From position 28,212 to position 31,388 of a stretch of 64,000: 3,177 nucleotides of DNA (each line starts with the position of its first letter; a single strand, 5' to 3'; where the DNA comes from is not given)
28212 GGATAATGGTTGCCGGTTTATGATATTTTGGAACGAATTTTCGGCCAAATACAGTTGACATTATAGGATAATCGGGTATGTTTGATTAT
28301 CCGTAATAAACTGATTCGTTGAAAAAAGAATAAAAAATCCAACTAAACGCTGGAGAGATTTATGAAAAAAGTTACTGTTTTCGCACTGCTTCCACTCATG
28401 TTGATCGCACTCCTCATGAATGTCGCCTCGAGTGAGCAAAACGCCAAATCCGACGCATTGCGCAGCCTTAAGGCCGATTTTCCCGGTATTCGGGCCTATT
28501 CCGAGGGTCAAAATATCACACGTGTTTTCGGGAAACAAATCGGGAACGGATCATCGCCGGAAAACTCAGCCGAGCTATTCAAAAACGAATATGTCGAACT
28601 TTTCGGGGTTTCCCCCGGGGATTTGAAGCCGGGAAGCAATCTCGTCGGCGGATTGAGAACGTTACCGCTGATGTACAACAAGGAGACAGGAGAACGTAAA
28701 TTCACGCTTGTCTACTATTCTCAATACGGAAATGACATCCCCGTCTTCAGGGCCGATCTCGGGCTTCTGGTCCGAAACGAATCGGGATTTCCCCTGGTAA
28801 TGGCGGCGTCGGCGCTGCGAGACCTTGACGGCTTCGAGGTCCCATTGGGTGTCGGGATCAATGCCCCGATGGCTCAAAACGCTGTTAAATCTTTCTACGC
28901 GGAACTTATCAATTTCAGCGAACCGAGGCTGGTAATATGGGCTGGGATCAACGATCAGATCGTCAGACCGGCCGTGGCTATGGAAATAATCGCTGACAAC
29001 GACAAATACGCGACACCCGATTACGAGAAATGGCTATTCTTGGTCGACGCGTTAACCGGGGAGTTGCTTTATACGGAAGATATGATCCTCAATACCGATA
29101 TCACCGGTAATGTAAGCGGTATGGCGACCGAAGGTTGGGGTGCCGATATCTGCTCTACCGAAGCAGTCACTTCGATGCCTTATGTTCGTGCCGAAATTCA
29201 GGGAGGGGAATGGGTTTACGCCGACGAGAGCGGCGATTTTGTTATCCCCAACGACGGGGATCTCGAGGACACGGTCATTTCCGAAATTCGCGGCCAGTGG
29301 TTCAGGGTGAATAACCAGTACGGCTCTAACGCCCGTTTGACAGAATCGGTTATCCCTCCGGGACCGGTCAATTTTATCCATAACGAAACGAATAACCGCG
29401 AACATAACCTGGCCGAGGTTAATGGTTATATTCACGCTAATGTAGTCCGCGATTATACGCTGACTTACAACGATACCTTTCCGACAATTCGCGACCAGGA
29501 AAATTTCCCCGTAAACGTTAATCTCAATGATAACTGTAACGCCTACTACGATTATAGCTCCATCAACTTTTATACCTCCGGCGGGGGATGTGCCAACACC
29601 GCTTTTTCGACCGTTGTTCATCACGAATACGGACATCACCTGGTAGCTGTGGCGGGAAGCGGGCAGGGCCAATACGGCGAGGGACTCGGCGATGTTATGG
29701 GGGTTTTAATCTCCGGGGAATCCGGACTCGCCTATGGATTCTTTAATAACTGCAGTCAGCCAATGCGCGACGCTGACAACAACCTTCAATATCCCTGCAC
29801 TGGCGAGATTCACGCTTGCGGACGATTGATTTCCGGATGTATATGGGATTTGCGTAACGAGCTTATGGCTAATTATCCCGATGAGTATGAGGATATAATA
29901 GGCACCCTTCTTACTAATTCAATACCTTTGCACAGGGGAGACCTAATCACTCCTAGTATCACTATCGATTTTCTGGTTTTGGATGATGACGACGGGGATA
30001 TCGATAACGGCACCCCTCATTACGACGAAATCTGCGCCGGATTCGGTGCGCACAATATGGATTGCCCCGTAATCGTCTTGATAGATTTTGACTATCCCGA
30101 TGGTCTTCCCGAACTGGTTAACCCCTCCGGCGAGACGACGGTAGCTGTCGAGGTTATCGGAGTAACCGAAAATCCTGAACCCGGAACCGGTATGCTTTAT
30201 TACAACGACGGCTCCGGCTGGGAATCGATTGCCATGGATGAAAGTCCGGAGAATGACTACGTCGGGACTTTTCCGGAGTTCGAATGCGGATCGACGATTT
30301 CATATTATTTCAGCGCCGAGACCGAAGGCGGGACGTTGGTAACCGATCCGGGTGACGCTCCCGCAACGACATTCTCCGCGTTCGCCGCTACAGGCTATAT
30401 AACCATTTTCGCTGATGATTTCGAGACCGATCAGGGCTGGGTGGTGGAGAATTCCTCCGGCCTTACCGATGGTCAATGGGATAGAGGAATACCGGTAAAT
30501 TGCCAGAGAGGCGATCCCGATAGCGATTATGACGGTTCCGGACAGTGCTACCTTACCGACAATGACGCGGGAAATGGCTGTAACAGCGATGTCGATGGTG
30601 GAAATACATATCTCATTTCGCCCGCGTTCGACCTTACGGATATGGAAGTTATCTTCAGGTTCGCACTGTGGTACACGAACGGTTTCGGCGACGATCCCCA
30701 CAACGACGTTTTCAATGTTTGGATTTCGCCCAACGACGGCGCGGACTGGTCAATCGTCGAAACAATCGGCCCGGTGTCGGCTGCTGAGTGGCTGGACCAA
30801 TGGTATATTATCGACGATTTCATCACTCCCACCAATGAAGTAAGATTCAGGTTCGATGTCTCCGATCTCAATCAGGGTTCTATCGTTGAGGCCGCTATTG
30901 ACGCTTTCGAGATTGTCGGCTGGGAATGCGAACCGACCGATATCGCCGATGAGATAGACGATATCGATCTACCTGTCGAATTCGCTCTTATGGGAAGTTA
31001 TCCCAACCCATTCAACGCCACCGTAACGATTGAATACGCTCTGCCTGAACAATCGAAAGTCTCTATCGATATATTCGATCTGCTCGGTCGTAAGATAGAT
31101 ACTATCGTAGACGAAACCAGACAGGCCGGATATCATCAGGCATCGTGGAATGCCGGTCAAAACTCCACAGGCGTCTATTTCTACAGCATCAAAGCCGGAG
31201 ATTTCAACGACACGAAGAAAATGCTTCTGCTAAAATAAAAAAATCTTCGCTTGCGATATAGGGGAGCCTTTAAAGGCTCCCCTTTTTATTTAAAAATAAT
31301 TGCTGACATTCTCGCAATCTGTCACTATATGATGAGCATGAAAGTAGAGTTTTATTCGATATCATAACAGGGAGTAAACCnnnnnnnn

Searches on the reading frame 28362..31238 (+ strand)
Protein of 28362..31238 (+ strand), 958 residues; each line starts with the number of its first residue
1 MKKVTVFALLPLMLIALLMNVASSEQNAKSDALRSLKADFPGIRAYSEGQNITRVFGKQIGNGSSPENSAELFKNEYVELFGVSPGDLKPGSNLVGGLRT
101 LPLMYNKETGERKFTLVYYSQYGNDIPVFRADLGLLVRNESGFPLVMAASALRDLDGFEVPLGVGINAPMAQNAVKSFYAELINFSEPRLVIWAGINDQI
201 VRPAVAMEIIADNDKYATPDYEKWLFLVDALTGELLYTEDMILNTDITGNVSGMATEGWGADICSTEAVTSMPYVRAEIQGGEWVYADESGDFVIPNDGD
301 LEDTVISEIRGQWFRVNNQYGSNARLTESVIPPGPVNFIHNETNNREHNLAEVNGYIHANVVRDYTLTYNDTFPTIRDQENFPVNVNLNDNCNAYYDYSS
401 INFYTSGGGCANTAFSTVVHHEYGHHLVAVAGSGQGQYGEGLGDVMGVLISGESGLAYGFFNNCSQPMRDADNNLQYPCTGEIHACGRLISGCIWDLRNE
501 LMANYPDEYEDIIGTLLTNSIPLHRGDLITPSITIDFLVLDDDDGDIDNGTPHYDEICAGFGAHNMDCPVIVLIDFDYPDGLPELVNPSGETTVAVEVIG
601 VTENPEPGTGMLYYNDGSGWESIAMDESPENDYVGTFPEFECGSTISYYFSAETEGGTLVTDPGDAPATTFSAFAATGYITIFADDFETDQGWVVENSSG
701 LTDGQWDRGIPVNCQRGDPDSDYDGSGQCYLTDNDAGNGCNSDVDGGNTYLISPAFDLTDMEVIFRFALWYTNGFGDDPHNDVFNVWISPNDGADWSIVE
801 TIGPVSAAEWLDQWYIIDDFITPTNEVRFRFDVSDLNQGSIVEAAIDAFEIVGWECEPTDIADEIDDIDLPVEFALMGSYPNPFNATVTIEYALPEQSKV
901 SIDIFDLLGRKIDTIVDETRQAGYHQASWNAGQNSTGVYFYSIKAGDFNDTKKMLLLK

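Call 7: search_protein_families(library=pfam, proteins=[window:28362-31238:+], max_evalue=0.01)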
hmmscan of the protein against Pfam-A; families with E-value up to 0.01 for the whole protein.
window:28362-31238:+ (958 aa): 2 families
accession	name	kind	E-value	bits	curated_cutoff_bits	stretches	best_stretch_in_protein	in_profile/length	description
PF18962.6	Por_Secre_tail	-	1.7e-11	44.7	27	1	880-954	2-73/75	Secretion system C-terminal sorting domain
PF13860.13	FlgD_ig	-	0.0042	17.5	27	1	886-942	10-72/79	FlgD Ig-like domain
